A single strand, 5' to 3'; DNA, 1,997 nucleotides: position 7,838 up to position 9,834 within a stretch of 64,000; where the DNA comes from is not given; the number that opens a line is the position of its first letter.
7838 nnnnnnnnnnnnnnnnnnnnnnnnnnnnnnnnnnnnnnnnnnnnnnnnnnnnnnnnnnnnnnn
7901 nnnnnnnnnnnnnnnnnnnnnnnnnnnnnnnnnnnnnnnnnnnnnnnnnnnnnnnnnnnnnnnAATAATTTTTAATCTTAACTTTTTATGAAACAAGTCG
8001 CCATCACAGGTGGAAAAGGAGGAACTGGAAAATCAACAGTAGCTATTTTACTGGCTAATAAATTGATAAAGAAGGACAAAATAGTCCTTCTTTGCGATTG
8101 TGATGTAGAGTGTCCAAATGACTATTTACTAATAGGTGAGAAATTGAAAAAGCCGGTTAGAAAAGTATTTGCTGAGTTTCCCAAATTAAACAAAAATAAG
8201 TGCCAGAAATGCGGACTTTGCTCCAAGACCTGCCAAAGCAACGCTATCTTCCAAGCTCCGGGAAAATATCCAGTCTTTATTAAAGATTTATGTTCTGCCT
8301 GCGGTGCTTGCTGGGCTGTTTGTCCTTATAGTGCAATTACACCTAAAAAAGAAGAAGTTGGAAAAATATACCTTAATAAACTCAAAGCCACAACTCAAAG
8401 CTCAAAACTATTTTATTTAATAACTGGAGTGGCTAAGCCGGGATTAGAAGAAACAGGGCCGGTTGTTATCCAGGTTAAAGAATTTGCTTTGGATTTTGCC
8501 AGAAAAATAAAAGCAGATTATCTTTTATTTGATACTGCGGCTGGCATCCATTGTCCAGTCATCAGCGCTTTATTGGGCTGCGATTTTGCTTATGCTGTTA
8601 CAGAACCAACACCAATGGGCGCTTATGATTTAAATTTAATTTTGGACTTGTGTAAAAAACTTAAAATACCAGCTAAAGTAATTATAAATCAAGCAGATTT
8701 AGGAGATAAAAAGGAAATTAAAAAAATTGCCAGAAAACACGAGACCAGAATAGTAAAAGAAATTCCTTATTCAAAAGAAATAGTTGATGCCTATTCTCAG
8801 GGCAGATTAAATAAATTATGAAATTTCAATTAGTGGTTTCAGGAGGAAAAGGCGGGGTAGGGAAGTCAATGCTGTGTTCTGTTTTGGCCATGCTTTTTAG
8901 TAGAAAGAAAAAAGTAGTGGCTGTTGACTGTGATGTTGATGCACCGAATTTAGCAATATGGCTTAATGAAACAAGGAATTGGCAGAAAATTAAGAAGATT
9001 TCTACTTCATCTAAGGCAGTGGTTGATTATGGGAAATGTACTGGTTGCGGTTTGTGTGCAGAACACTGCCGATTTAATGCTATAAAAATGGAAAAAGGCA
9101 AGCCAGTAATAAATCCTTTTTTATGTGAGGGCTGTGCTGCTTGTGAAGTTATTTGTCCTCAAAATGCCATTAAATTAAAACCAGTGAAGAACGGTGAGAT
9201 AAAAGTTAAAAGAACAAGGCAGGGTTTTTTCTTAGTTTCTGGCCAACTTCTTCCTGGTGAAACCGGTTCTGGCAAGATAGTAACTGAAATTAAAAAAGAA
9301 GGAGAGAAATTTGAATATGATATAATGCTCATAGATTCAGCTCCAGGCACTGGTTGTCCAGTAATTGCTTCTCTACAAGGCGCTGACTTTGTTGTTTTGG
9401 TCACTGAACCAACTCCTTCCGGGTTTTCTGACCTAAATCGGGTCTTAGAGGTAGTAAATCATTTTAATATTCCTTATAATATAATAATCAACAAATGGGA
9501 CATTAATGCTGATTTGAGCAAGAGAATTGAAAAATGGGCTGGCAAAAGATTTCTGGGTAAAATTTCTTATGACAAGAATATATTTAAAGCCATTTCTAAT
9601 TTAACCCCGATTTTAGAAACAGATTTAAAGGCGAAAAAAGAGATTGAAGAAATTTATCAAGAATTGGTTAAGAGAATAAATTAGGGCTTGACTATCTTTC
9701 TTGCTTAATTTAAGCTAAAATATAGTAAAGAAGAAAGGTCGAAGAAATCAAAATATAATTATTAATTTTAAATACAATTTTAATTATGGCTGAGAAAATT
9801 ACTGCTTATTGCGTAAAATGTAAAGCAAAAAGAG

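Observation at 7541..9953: NifX-like FeMo-cofactor-domain protein + two MinD-type Fe-S ATPases + Zn-ribbon protein operon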

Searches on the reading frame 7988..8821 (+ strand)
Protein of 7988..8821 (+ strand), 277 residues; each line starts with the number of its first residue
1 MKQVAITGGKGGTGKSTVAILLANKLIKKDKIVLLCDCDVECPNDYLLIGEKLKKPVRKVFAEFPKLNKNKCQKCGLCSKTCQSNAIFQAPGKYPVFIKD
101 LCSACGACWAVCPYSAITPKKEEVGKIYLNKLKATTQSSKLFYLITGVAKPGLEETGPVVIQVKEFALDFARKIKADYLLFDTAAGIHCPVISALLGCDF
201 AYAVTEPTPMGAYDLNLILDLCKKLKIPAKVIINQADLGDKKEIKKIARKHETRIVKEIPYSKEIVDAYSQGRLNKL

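Call 3: search_protein_families(library=pfam, proteins=[window:7988-8821:+], max_evalue=0.01)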
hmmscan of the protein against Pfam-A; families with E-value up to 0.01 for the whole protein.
window:7988-8821:+ (277 aa): 16 families
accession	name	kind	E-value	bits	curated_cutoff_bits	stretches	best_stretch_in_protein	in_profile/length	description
PF01656.29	CbiA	-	9.3e-17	61.6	25.4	1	4-273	1-123/125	CobQ/CobB/MinD/ParA nucleotide binding domain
PF10609.15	ParA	-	4.9e-11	42.9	27.1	1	3-91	5-94/246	NUBPL iron-transfer P-loop NTPase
PF00037.32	Fer4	-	1.4e-10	41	21.1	2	95-118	1-24/24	4Fe-4S binding domain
PF13614.12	AAA_31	-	2.3e-08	34.6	27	1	1-41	1-41/177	AAA domain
PF14697.11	Fer4_21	-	2.9e-08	34.1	35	1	67-117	3-57/59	4Fe-4S dicluster domain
PF12838.12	Fer4_7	-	3.8e-08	34.1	27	2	102-124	2-24/52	4Fe-4S dicluster domain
PF12837.12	Fer4_6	-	3e-07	30.5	25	2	95-117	2-24/24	4Fe-4S binding domain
PF13187.11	Fer4_9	-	5.2e-07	30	27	1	71-117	1-52/52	4Fe-4S dicluster domain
PF00142.24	Fer4_NifH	-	2.3e-06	27.8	25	1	3-62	2-60/271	4Fe-4S iron sulfur cluster binding proteins, NifH/frxC family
PF13237.11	Fer4_10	-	5.5e-06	26.7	25.5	2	66-113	3-53/53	4Fe-4S dicluster domain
PF16575.11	CLP1_P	-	0.00055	20.2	26.6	1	9-40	1-32/188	mRNA cleavage and polyadenylation factor CLP1 P-loop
PF25160.1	LdpA_Fe-S-bd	-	0.00068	19.8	27.6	1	78-119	9-45/49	LdpA Fe-S cluster-binding domain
PF13534.11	Fer4_17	-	0.00081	20.3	22.2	0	102-120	2-20/61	4Fe-4S dicluster domain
PF02374.21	ArsA_ATPase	-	0.00092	18.9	24.3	1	4-39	3-38/305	Anion-transporting ATPase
PF13484.11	Fer4_16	-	0.001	20.2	30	1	102-123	2-23/66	4Fe-4S double cluster binding domain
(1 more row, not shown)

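Call 4: search_protein_families(library=ncbifam, proteins=[window:7988-8821:+], max_evalue=0.01)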
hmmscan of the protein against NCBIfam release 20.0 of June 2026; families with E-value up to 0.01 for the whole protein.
window:7988-8821:+ (277 aa): 83 families (the best 25 are shown)
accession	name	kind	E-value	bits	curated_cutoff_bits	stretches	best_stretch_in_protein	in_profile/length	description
NF041136.1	MrpORP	equivalog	3.6e-11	43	450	1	2-50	6-54/365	iron-sulfur cluster carrier protein MrpORP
NF007203.0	PRK09624.1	equivalog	5.6e-10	39.4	171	1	64-120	45-101/105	pyuvate ferredoxin oxidoreductase subunit delta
NF040770.1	hetero_SS_HdrA2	exception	7e-10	37.7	1100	1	65-139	572-644/777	CoB-CoM heterodisulfide reductase HdrA2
NF041546.1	ParA_partition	equivalog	7.5e-10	38.7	180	1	4-39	2-37/203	ParA family partition ATPase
TIGR01969.1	minD_arch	subfamily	2.6e-09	36.6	201.75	1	4-63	3-63/251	cell division ATPase MinD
NF007202.0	PRK09623.1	equivalog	6e-09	36.2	166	1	41-123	22-104/105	3-methyl-2-oxobutanoate dehydrogenase subunit delta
NF043069.1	T4HPD_activ_SAM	equivalog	8.3e-09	35.2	425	1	67-175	48-149/299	trans-4-hydroxy-L-proline dehydratase activase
TIGR01968.1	minD_bact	equivalog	8.5e-09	35.1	212.9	1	3-50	3-50/261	septum site-determining protein MinD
NF038196.1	ferrodoxin_EFR1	subfamily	1.4e-08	35.1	75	1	69-124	183-236/242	EFR1 family ferrodoxin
NF042909.1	FMH_DH_FwdF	exception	1.4e-08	34.3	375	2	24-87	93-155/336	tungsten-dependent formylmethanofuran dehydrogenase subunit FwdF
NF033200.1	F430_CfbC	exception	1.8e-08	34.1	402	1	2-53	1-52/260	Ni-sirohydrochlorin a,c-diamide reductive cyclase ATP-dependent reductase subunit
NF047398.1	AAA_KGGVGR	domain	3e-08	34.2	90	1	2-44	3-45/190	KGGVGR-motif variant AAA ATPase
NF058577.1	FdxA_fam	equivalog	3.2e-08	33.6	65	1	70-116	7-52/52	4Fe-4S ferredoxin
NF040684.1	PorD_Arch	equivalog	3.6e-08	33.4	120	1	65-123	27-85/85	pyruvate synthase subunit PorD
TIGR04041.1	activase_YjjW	hypoth_equivalog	4.1e-08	33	250.2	1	69-178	40-137/276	YjjW family glycine radical enzyme activase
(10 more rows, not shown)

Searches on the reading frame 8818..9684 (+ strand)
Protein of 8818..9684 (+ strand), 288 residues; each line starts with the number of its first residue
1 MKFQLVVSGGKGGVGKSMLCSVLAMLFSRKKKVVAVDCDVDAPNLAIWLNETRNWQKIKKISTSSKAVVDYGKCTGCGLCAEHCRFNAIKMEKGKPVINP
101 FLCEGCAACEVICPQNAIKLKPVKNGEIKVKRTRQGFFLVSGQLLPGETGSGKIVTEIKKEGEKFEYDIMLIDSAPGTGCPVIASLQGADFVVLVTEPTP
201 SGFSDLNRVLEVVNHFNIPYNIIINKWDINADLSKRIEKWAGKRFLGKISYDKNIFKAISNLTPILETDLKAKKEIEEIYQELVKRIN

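Call 3: search_protein_families(library=pfam, proteins=[window:8818-9684:+], max_evalue=0.01)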
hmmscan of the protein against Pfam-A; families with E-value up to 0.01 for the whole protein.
window:8818-9684:+ (288 aa): 16 families
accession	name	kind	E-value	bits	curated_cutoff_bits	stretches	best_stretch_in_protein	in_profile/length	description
PF01656.29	CbiA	-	6.7e-18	65.3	25.4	1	6-263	2-123/125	CobQ/CobB/MinD/ParA nucleotide binding domain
PF10609.15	ParA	-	9.4e-15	55.1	27.1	2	4-54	5-56/246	NUBPL iron-transfer P-loop NTPase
PF00037.32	Fer4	-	3.7e-14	52.3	21.1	2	68-90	2-24/24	4Fe-4S binding domain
PF12838.12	Fer4_7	-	7e-12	46.1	27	3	73-117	1-52/52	4Fe-4S dicluster domain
PF13614.12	AAA_31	-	5.3e-10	40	27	1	7-217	6-168/177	AAA domain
PF12837.12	Fer4_6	-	1.6e-08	34.5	25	1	67-89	2-24/24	4Fe-4S binding domain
PF13484.11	Fer4_16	-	5.6e-07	30.7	30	1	103-125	2-25/66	4Fe-4S double cluster binding domain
PF14697.11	Fer4_21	-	6.6e-07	29.8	35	1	67-120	1-59/59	4Fe-4S dicluster domain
PF13237.11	Fer4_10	-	7.9e-07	29.3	25.5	2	67-114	2-53/53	4Fe-4S dicluster domain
PF12797.12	Fer4_2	-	8.9e-07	28.9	24.5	1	67-84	3-20/22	4Fe-4S binding domain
PF02374.21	ArsA_ATPase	-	9.2e-07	28.8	24.3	1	5-51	3-49/305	Anion-transporting ATPase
PF13187.11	Fer4_9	-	1.3e-06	28.8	27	1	73-118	1-52/52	4Fe-4S dicluster domain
PF25160.1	LdpA_Fe-S-bd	-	0.00047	20.3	27.6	0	69-92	23-46/49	LdpA Fe-S cluster-binding domain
PF00142.24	Fer4_NifH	-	0.00064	19.7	25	1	10-50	7-48/271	4Fe-4S iron sulfur cluster binding proteins, NifH/frxC family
PF09140.17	MipZ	-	0.0012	18.7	20.7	1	5-65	3-64/262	ATPase MipZ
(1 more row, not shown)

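Call 4: search_protein_families(library=ncbifam, proteins=[window:8818-9684:+], max_evalue=0.01)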
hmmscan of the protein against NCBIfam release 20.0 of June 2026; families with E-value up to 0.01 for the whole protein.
window:8818-9684:+ (288 aa): 92 families (the best 25 are shown)
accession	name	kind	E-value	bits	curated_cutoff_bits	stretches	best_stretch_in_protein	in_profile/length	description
NF038196.1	ferrodoxin_EFR1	subfamily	1.7e-13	51.2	75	1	58-123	170-234/242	EFR1 family ferrodoxin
NF040770.1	hetero_SS_HdrA2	exception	7.8e-13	47.4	1100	1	65-129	570-634/777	CoB-CoM heterodisulfide reductase HdrA2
TIGR01968.1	minD_bact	equivalog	1.3e-12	47.7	212.9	2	5-49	4-49/261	septum site-determining protein MinD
NF041136.1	MrpORP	equivalog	1.4e-12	47.6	450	1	3-50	6-54/365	iron-sulfur cluster carrier protein MrpORP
TIGR01969.1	minD_arch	subfamily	4.2e-11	42.5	201.75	2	166-284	108-231/251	cell division ATPase MinD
NF047398.1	AAA_KGGVGR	domain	4.3e-11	43.5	90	1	8-54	8-55/190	KGGVGR-motif variant AAA ATPase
TIGR03294.1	FrhG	equivalog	5e-11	42.8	245.5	1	67-117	169-219/228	coenzyme F420 hydrogenase subunit gamma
TIGR02179.1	PorD_KorD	subfamily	1.5e-10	41.1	60.05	1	60-93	48-76/78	2-oxoacid:acceptor oxidoreductase, delta subunit, pyruvate/2-ketoisovalerate family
NF041891.1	hdrA_Methbact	equivalog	6.3e-10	37.9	1300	1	67-128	567-628/762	ferredoxin:CoB-CoM heterodisulfide reductase subunit HdrA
NF005503.0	PRK07118.1-2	equivalog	7e-10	38.6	252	1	73-125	139-191/292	RnfABCDGE type electron transport complex subunit B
TIGR02700.1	flavo_MJ0208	hypoth_equivalog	2e-09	37.1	251.35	1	59-120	135-196/234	dihydromethanopterin reductase (acceptor)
NF008079.0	PRK10818.1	equivalog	2.9e-09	36.6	508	2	124-213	71-160/270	septum site-determining protein MinD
NF041546.1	ParA_partition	equivalog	3.2e-09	36.6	180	1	165-239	75-154/203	ParA family partition ATPase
TIGR01971.1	NuoI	subfamily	3.5e-09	36.3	113.05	2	37-93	49-102/121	NADH-quinone oxidoreductase, chain I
NF042909.1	FMH_DH_FwdF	exception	4.1e-09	36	375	1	54-132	207-289/336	tungsten-dependent formylmethanofuran dehydrogenase subunit FwdF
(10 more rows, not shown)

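Call 9: search_solved_structures(query=window:8818-9684:+, max_evalue=0.001)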
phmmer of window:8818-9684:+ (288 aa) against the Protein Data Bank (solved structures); distinct sequences matched with E-value up to 0.001: 65 (the best 60 are shown).
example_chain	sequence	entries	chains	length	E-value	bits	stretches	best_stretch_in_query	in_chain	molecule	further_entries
9sw6_G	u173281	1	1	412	7.1e-14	54.7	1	69-131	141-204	Polyferredoxin protein MvhB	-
9sw6_H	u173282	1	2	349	4.3e-12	48.9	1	60-134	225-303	Tungsten formylmethanofuran dehydrogenase, subunit F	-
9eri_B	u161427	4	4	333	1.7e-11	46.9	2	67-124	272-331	Na(+)-translocating ferredoxin:NAD(+) oxidoreductase complex subunit B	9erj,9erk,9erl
5t5i_F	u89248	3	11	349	2.1e-10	43.3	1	58-133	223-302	Tungsten formylmethanofuran dehydrogenase subunit fwdF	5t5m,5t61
8rvv_A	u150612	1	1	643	4.3e-09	39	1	67-128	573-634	H(2):CoB-CoM heterodisulfide,ferredoxin reductase subunit A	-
8rvu_a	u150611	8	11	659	4.6e-09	38.9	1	67-128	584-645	H(2):CoB-CoM heterodisulfide,ferredoxin reductase subunit A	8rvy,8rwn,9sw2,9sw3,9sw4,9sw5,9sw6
7zc6_B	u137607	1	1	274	5.5e-09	38.7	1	71-125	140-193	RnfB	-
9sfi_T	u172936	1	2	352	2.5e-08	36.5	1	67-127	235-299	4Fe-4S ferredoxin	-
6qgr_G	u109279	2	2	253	1.1e-07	34.4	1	68-123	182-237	Coenzyme F420 hydrogenase subunit gamma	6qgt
5odc_A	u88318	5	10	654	1.2e-07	34.3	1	67-124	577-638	Heterodisulfide reductase, subunit A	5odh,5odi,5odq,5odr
3zfs_B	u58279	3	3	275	1.4e-07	34.1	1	67-116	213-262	F420-REDUCING HYDROGENASE, SUBUNIT GAMMA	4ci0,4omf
4v03_A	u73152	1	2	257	1.5e-07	33.9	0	5-49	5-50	SITE-DETERMINING PROTEIN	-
7bkb_K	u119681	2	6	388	2.9e-07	33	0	67-129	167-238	Formylmethanofuran dehydrogenase, subunit F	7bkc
4rz2_A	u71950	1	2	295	3.4e-07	32.8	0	154-273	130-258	Site-determining protein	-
9sfi_A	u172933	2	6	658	3.5e-07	32.7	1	66-125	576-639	CoB--CoM heterodisulfide reductase iron-sulfur subunit A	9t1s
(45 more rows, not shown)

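Call 26: find_homologous_proteins(query=window:8818-9684:+)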
Query window:8818-9684:+ (288 aa): 6691 proteins with E <= 0.001 among 8000 candidates; the best 120 are listed.
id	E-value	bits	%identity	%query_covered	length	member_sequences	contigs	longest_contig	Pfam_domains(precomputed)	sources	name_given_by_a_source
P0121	5.3e-176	602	91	100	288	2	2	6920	PF14697.12,PF10609.16,PF12837.13,PF13484.12,PF12838.13,PF02374.22,PF01656.30,PF12797.13,PF13614.13,PF00037.33,PF13237.12,PF13187.12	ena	-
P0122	9.2e-174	594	89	100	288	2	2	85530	PF14697.12,PF10609.16,PF12837.13,PF13484.12,PF12838.13,PF02374.22,PF01656.30,PF12797.13,PF13614.13,PF00037.33,PF13237.12,PF13187.12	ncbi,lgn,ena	-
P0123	1.8e-158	544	81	94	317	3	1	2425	PF14697.12,PF10609.16,PF12837.13,PF13484.12,PF12838.13,PF01656.30,PF12797.13,PF00037.33,PF25160.2,PF13237.12,PF13183.12,PF13187.12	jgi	-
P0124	6.6e-157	539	81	94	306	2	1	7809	PF14697.12,PF10609.16,PF01656.30,PF12797.13,PF13614.13,PF12837.13,PF00037.33,PF13484.12,PF12838.13,PF13237.12,PF13187.12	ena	-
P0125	3.6e-150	517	79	100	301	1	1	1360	PF14697.12,PF10609.16,PF01656.30,PF12797.13,PF13614.13,PF12837.13,PF00037.33,PF13484.12,PF12838.13,PF13237.12,PF13187.12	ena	-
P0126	1.9e-140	485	72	99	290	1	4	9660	PF14697.12,PF10609.16,PF01656.30,PF12797.13,PF13614.13,PF12837.13,PF00037.33,PF13484.12,PF12838.13,PF13237.12,PF13187.12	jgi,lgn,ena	-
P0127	4.8e-140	484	72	98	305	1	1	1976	PF14697.12,PF10609.16,PF12837.13,PF13484.12,PF12838.13,PF02374.22,PF01656.30,PF12797.13,PF13614.13,PF00037.33,PF13237.12,PF13187.12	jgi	jgi:MinD superfamily P-loop ATPase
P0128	1.7e-139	482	71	99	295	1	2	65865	PF14697.12,PF10609.16,PF01656.30,PF12797.13,PF13614.13,PF12837.13,PF00037.33,PF12838.13,PF13237.12,PF13187.12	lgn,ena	-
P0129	2.4e-139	481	72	94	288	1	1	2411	PF14697.12,PF10609.16,PF01656.30,PF12797.13,PF13614.13,PF12837.13,PF00037.33,PF13484.12,PF12838.13,PF13237.12,PF13187.12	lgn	-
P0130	5.5e-139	480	73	99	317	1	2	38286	PF14697.12,PF10609.16,PF01656.30,PF13614.13,PF00037.33,PF13484.12,PF12838.13,PF13237.12,PF13187.12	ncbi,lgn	ncbi:MAG: ATP-binding protein [Minisyncoccales bacterium]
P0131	1.1e-138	479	73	98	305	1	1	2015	PF14697.12,PF10609.16,PF12837.13,PF13484.12,PF12838.13,PF02374.22,PF01656.30,PF12797.13,PF13614.13,PF00037.33,PF13237.12,PF13187.12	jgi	jgi:MinD superfamily P-loop ATPase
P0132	1.5e-138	479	73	98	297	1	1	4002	PF14697.12,PF10609.16,PF12837.13,PF13484.12,PF12838.13,PF02374.22,PF01656.30,PF12797.13,PF13614.13,PF00037.33,PF25160.2,PF13237.12,PF13187.12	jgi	-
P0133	3.7e-138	477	73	98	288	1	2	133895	PF14697.12,PF10609.16,PF12837.13,PF13484.12,PF12838.13,PF02374.22,PF01656.30,PF12797.13,PF13614.13,PF00037.33,PF13237.12,PF13187.12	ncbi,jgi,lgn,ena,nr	ncbi:hypothetical protein AMJ47_01485 [Parcubacteria bacterium DG_72]|nr:MAG: hypothetical protein A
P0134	8.3e-138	476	72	98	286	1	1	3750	PF14697.12,PF10609.16,PF12837.13,PF13484.12,PF12838.13,PF02374.22,PF01656.30,PF12797.13,PF13614.13,PF00037.33,PF13237.12,PF13187.12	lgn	-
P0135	3.0e-137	474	72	99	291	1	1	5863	PF14697.12,PF10609.16,PF01656.30,PF13614.13,PF12837.13,PF00037.33,PF12838.13,PF02374.22,PF13237.12,PF13187.12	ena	-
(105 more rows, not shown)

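Call 35: predict_structure(alignment_id=A2)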
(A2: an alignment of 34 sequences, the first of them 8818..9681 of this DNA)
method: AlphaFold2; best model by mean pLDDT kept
length: 288 residues; sequences in the alignment: 34
mean_pLDDT: 91.4   pTM: 0.82
mean pLDDT of the five models: 91.4, 91.1, 90.4, 90.5, 85.5
residues with pLDDT >= 90: 215; 70-90: 64; 50-70: 9; < 50: 0
segments of 3 or more residues with pLDDT < 50: none
pLDDT, mean of each block of 10 residues (from residue 1): 88 78 97 94 89 93 87 95 94 93 88 94 89 96 79 88 96 86 92 93 89 95 94 95 96 89 94 96 93
secondary structure, 60 per line:
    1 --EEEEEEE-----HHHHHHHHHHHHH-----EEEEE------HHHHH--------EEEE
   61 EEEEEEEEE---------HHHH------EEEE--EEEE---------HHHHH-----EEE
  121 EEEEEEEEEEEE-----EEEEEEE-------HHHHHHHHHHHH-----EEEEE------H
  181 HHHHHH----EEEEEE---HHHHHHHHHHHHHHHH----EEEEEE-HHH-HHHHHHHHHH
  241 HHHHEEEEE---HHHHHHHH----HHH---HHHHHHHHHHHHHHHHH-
elements in order: E3-9 H15-27 E33-37 H44-48 E57-69 H79-82 E89-92 E95-98 H108-112 E118-132 E138-144 H152-163 E169-173 H180-186 E191-196 H200-215 E220-225 H231-244 E245-249 H253-260 H271-287

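Call 38: fold_search(model_id=the predicted structure, library=pdb)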
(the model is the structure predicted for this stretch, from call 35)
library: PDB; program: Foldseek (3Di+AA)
matches with E <= 10: 1488; with E <= 0.001: 320
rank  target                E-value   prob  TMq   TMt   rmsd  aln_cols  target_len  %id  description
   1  1hyq                  5.7e-13  1.00  0.60  0.73   9.2       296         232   16  MIND BACTERIAL CELL DIVISION REGULATOR FROM A. FULGIDUS (released 2001-03-14)
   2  4v02_A                6.8e-13  1.00  0.60  0.70   9.1       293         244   18  MinC:MinD cell division protein complex, Aquifex aeolicus (released 2015-01-14)
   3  4v02_B                2.9e-12  1.00  0.60  0.71   8.8       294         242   17  MinC:MinD cell division protein complex, Aquifex aeolicus (released 2015-01-14)
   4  5tvk_A                2.9e-12  1.00  0.56  0.66  12.0       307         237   17  Crystal Structure of putative plasmid partition protein (BB_S35) from Borrelia burgdorferi B31 bound to AMPPNP (released 2016-11-23)
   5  5j1j_B                3.7e-12  1.00  0.60  0.69   9.1       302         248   16  Structure of FleN-AMPPNP complex (released 2017-03-29)
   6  1ion                  4.1e-12  1.00  0.61  0.72  11.2       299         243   17  THE SEPTUM SITE-DETERMINING PROTEIN MIND COMPLEXED WITH MG-ADP FROM PYROCOCCUS HORIKOSHII OT3 (released 2001-09-26)
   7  5tvk_B                5.3e-12  1.00  0.58  0.68  12.2       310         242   17  Crystal Structure of putative plasmid partition protein (BB_S35) from Borrelia burgdorferi B31 bound to AMPPNP (released 2016-11-23)
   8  8p53_A                1.0e-11  1.00  0.61  0.65   9.1       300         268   15  Cryo-EM structure of the c-di-GMP-free FleQ-FleN master regulator complex of P. aeruginosa (released 2023-12-13)
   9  4rz2_B                1.2e-11  1.00  0.58  0.65   9.8       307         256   17  Crystal structure of the MinD-like ATPase FlhG (released 2015-03-04)
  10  5j1j_A                1.5e-11  1.00  0.58  0.61   9.5       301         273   16  Structure of FleN-AMPPNP complex (released 2017-03-29)
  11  4rz3_A                1.8e-11  1.00  0.56  0.66   8.5       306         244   18  Crystal structure of the MinD-like ATPase FlhG (released 2015-03-04)
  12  4v03_B                1.9e-11  1.00  0.59  0.71   8.8       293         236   17  MinD cell division protein, Aquifex aeolicus (released 2015-01-14)
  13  4rz2_A                2.1e-11  1.00  0.59  0.65   7.7       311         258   17  Crystal structure of the MinD-like ATPase FlhG (released 2015-03-04)
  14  4v03_A                2.8e-11  1.00  0.58  0.70   8.8       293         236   17  MinD cell division protein, Aquifex aeolicus (released 2015-01-14)
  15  3r9j_B                4.3e-11  1.00  0.63  0.72   8.7       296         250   16  4.3A resolution structure of a MinD-MinE(I24N) protein complex (released 2011-08-17)
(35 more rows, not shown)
